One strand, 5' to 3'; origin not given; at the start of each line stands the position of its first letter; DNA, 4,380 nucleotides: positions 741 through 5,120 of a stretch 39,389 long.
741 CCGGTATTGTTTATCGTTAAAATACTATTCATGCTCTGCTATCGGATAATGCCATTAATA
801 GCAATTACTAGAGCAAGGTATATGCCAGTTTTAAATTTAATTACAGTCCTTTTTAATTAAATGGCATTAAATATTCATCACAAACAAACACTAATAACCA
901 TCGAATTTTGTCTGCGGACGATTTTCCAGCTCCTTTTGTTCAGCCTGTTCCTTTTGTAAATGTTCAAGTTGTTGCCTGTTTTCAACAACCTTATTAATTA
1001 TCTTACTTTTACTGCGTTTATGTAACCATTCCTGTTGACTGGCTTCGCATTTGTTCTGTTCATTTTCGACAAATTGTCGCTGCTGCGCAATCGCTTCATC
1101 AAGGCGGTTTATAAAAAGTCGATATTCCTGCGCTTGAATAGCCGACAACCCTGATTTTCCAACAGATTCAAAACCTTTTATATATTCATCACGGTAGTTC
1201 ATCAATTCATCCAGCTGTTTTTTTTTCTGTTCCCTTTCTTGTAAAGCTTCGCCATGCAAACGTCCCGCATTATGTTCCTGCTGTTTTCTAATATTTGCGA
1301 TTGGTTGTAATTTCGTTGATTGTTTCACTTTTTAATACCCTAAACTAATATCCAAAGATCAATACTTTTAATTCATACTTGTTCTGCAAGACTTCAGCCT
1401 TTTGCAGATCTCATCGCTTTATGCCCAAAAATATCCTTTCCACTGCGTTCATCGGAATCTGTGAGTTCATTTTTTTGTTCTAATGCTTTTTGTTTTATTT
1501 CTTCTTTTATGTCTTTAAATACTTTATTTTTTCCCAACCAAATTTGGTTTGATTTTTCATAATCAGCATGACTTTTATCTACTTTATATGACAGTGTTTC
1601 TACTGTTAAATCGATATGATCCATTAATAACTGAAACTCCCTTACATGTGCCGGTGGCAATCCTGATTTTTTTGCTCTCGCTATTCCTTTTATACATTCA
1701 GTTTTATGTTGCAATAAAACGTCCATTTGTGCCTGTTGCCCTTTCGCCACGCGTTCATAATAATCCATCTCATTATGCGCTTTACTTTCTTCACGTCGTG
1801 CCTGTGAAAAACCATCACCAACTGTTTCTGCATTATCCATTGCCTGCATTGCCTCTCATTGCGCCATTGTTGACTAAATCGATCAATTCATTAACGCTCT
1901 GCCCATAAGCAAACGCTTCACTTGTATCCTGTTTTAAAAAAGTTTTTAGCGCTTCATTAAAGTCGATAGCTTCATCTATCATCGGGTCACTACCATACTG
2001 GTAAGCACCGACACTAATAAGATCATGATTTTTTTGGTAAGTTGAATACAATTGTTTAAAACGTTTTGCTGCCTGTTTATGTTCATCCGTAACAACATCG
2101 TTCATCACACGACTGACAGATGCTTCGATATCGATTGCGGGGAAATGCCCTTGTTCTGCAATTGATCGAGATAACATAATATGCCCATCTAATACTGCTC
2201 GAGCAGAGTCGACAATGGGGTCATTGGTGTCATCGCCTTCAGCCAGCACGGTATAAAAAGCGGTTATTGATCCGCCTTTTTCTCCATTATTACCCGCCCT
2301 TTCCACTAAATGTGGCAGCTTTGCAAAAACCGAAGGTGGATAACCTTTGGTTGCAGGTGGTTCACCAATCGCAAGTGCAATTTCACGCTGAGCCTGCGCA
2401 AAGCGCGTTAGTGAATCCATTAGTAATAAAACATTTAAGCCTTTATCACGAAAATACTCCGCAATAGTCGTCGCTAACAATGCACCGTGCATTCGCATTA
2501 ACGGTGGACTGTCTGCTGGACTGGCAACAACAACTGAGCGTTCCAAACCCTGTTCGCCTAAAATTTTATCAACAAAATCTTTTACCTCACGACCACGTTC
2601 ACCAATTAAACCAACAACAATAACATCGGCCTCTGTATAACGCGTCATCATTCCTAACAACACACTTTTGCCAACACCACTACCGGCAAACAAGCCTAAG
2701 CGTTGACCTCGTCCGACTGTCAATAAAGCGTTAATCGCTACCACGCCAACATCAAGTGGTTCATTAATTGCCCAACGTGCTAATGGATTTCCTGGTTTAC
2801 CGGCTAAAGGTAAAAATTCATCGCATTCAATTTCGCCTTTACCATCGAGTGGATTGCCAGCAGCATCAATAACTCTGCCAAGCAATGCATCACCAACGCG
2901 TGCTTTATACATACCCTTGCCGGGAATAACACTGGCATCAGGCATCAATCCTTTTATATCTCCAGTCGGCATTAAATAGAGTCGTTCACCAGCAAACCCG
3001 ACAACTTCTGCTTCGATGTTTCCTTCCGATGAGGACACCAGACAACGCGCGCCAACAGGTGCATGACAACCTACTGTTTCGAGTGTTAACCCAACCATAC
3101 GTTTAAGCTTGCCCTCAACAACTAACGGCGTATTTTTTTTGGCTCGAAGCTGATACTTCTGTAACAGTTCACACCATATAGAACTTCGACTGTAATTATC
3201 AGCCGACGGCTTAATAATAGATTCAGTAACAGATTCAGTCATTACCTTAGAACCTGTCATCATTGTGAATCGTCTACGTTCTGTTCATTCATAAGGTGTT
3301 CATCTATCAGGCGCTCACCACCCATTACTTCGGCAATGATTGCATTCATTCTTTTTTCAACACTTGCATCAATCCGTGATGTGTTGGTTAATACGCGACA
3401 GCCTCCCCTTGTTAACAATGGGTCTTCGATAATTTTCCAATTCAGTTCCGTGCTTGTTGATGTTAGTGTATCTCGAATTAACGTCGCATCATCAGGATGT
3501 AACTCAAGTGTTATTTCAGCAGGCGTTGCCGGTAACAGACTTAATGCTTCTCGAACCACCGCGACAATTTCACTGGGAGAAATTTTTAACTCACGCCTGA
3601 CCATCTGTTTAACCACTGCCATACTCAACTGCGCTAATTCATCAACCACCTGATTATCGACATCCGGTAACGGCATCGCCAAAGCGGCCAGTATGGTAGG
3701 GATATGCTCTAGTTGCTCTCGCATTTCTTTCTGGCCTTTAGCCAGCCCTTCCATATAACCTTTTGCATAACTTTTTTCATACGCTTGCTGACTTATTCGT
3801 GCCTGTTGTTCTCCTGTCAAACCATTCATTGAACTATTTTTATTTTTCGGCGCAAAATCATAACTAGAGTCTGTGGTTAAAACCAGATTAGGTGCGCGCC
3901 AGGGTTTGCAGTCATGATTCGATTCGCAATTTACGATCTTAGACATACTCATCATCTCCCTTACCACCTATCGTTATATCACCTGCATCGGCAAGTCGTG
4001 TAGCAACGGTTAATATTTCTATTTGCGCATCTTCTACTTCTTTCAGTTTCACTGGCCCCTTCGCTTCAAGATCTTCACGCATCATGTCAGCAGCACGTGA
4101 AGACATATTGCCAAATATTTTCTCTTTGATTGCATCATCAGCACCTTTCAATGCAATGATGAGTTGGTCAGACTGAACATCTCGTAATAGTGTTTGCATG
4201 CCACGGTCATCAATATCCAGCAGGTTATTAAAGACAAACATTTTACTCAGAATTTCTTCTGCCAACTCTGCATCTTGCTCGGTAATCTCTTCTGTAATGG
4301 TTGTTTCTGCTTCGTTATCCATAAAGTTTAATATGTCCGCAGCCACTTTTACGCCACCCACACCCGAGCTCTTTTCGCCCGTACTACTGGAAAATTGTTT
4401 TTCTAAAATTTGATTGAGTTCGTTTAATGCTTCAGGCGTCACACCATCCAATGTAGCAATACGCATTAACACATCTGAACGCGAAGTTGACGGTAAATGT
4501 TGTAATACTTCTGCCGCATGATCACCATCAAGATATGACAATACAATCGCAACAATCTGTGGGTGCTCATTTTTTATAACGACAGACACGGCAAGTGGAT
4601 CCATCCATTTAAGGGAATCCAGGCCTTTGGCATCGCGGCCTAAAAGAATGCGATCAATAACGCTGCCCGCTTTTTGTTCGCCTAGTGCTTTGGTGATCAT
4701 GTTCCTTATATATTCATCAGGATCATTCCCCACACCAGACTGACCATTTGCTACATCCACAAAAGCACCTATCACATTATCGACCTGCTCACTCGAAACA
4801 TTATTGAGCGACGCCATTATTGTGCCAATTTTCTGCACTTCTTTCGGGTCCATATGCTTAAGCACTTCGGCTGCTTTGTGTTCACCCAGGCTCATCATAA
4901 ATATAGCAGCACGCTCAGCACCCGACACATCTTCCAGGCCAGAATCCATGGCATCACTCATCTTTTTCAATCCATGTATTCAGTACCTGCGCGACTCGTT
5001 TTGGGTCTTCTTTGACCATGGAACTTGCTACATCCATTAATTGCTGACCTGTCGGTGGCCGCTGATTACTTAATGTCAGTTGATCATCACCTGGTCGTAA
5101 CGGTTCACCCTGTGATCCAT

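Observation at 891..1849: Two tandem FliJ-like genes between fliI and fliK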

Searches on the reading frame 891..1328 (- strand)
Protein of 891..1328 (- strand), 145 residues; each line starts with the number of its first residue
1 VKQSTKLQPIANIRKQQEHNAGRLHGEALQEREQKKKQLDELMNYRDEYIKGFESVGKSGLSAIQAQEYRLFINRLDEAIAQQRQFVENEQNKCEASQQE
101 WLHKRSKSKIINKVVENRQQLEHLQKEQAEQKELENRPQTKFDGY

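Call 3: search_protein_families(library=pfam, proteins=[window:891-1328:-], max_evalue=10)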
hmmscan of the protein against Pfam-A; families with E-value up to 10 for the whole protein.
window:891-1328:- (145 aa): 3 families
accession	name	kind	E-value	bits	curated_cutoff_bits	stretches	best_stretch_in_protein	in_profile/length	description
PF02050.21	FliJ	-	2.7e-19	70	28.4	1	21-134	3-115/123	Flagellar FliJ protein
PF20547.3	DUF6761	-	0.045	14.3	27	1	27-54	16-43/82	Family of unknown function (DUF6761)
PF04769.18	MATalpha_HMGbox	-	0.045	13.5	28.1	1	21-103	34-112/194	Mating-type protein MAT alpha 1 HMG-box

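Call 4: search_protein_families(library=ncbifam, proteins=[window:891-1328:-], max_evalue=10)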
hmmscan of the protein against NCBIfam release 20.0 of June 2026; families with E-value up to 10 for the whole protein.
window:891-1328:- (145 aa): 5 families
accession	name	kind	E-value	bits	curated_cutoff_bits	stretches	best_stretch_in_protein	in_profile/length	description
TIGR02473.1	flagell_FliJ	equivalog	5.8e-21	75.4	50.45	1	6-135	3-132/141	flagellar export protein FliJ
NF010322.0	PRK13759.1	equivalog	0.06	11.8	481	1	71-140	375-442/486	arylsulfatase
NF000997.0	PRK00106.1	equivalog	2.9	6.3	937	1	8-129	42-156/535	ribonuclease Y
NF049918.1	DesA_fam_desat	equivalog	4.4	6.3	400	1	45-133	266-353/385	DesA family fatty acid desaturase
TIGR00750.1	lao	equivalog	5.9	5.9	240.75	1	73-130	226-286/300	methylmalonyl Co-A mutase-associated GTPase MeaB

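Call 11: search_solved_structures(query=window:891-1328:-, max_evalue=10, show_alignments=2)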
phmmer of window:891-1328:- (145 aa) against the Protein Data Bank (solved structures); distinct sequences matched with E-value up to 10: 9.
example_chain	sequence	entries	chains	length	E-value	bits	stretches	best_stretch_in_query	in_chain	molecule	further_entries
3ajw_A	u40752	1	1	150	2e-06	31.4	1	3-136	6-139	Flagellar fliJ protein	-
2ift_A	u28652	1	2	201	0.22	15.1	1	40-106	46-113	Putative methylase HI0767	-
6s0b_C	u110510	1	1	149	0.29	14.7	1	41-126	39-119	Complement C3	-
6xzu_B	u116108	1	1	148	0.39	14.3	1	41-134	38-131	Complement C3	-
3ma9_A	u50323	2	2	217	1.1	12.9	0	84-129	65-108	Transmembrane glycoprotein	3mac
2a74_C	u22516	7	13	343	1.3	12.6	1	41-114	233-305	Complement Component C3c | Complement C3 alpha chain | Complement C3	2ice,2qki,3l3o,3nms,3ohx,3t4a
2cmr_A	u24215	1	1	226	1.8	12.2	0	84-129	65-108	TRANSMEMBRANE GLYCOPROTEIN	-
2xra_A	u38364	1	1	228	1.9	12.1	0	84-129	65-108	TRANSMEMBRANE PROTEIN GP41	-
8ftx_A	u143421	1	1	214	2.3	11.9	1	3-50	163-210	Flagella biosynthesis chaperone FlgN, Flagellar FliJ protein fusion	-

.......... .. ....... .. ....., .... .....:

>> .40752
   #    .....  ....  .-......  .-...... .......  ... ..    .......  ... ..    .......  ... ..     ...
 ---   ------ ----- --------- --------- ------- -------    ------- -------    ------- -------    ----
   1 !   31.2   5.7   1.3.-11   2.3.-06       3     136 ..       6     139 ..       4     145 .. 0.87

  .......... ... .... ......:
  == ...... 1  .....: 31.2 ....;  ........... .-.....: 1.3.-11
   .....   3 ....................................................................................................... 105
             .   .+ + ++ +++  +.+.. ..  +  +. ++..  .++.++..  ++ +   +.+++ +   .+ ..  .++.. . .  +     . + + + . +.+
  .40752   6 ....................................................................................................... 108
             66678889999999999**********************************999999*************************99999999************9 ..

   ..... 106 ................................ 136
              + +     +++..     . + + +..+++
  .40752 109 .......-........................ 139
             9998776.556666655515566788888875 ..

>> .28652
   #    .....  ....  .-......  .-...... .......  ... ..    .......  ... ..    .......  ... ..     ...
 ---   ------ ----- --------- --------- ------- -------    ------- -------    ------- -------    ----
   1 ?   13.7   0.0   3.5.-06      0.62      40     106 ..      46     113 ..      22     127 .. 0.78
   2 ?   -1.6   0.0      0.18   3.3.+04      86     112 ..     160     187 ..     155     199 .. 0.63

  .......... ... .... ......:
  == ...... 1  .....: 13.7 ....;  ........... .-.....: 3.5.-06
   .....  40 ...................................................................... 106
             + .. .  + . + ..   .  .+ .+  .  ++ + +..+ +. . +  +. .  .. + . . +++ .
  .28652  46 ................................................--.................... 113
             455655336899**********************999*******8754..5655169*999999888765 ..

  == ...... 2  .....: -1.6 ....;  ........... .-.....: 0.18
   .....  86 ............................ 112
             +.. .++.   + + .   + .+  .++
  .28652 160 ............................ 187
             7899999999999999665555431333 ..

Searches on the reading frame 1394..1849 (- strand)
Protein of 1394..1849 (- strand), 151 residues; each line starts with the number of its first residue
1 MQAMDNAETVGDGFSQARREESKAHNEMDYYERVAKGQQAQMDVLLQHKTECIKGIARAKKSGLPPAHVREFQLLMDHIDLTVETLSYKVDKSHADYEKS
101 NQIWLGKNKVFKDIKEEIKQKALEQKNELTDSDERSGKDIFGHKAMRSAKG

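Call 3: search_protein_families(library=pfam, proteins=[window:1394-1849:-], max_evalue=10)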
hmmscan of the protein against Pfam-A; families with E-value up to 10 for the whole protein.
window:1394-1849:- (151 aa): 3 families
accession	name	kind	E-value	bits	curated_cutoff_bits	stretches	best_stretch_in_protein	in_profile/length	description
PF02050.21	FliJ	-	0.00049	20.7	28.4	1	26-127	5-110/123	Flagellar FliJ protein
PF07083.16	DUF1351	-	0.0051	17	27.8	1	28-135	71-166/210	Protein of unknown function (DUF1351)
PF10484.15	MRP-S23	-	0.12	13.1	22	1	65-142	40-117/128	Mitochondrial ribosomal protein S23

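Call 4: search_protein_families(library=ncbifam, proteins=[window:1394-1849:-], max_evalue=10)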
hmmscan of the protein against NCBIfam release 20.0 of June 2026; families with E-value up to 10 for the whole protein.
window:1394-1849:- (151 aa): 2 families
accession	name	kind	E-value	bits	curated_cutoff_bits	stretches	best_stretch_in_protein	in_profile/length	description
TIGR02473.1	flagell_FliJ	equivalog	0.011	16.1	50.45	1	17-134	11-127/141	flagellar export protein FliJ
NF050042.1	rSAM_RiPP_HGH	equivalog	0.06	13.4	45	1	77-94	17-34/36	HGH motif RaS-RiPP peptide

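Call 9: find_homologous_proteins(query=window:1394-1849:-)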
Query window:1394-1849:- (151 aa): 9 proteins with E <= 0.001 among 18 candidates.
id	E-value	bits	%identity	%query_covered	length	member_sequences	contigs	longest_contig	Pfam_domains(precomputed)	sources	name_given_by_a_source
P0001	5.3e-93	326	100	100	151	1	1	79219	PF02050.23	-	-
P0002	5.6e-79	281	88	98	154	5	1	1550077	PF02050.23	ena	-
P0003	6.9e-72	258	79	98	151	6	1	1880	PF02050.23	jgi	jgi:flagellar biosynthesis chaperone FliJ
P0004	3.7e-71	256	81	99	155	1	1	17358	PF02050.23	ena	-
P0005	3.0e-58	214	65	99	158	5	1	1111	-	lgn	-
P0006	2.3e-50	188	61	95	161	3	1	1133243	-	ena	-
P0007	1.4e-47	179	58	97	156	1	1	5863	-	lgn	-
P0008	4.0e-43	165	58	90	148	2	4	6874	PF02050.23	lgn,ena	-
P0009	6.5e-31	125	59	72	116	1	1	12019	-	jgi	-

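Call 12: search_solved_structures(query=window:1394-1849:-, max_evalue=10, show_alignments=2)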
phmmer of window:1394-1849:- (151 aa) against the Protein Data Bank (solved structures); distinct sequences matched with E-value up to 10: 0.

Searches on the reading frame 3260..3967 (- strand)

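Call 74: search_protein_families(library=pfam, proteins=[window:3260-3967:-], max_evalue=0.001)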
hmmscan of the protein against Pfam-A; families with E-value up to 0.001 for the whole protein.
window:3260-3967:- (235 aa): 1 family
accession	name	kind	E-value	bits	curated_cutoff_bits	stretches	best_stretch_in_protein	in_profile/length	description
PF02108.21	FliH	-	1.1e-33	116.4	24.1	1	84-209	2-127/128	Flagellar assembly protein FliH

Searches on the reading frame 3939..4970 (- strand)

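Call 74: search_protein_families(library=pfam, proteins=[window:3939-4970:-], max_evalue=0.001)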
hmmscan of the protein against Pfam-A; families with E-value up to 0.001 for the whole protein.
window:3939-4970:- (343 aa): 4 families
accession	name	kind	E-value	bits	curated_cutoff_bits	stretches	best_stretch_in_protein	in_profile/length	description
PF14842.11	FliG_N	-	6e-43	146.1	25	2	15-115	2-102/104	FliG N-terminal domain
PF01706.21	FliG_C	-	9.1e-42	142.2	23.3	1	227-334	1-108/108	FliG C-terminal domain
PF14841.11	FliG_M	-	3.6e-33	114.1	25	1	129-198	5-74/76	FliG middle domain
PF03448.22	MgtE_N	-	1.2e-09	39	25.9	0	121-171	35-85/102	MgtE intracellular N domain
